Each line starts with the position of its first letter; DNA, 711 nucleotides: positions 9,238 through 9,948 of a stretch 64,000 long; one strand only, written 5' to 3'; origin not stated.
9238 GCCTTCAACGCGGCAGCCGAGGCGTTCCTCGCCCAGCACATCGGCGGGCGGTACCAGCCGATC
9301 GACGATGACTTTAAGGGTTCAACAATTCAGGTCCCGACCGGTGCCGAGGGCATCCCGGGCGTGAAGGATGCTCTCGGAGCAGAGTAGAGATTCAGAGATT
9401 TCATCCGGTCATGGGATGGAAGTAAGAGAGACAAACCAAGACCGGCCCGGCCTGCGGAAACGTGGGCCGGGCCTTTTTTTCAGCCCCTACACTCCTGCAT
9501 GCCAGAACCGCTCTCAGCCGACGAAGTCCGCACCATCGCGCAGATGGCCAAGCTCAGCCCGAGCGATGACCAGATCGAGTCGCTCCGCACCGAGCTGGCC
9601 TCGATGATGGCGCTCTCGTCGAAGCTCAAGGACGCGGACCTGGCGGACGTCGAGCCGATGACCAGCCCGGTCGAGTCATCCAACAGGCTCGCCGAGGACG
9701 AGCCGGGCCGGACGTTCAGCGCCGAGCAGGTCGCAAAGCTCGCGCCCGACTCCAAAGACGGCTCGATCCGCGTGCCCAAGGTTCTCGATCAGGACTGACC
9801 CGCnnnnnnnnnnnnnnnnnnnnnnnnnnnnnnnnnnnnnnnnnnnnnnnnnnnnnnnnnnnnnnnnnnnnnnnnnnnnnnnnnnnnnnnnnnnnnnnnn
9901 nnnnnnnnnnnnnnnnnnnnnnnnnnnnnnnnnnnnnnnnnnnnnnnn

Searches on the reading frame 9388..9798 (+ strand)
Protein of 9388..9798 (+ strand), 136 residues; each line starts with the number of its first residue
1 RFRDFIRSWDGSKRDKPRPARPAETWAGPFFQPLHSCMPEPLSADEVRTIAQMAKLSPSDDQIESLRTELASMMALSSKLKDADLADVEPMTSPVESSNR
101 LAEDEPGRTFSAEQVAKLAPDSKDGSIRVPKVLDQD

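Call 72: search_protein_families(library=pfam, proteins=[window:9388-9798:+], max_evalue=0.00001)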
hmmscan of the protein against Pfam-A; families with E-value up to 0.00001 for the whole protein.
window:9388-9798:+ (136 aa): 1 family
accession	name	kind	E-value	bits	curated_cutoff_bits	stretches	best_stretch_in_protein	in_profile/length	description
PF02686.20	GatC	-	3e-12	47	23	1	59-129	2-66/66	Glu-tRNAGln amidotransferase C subunit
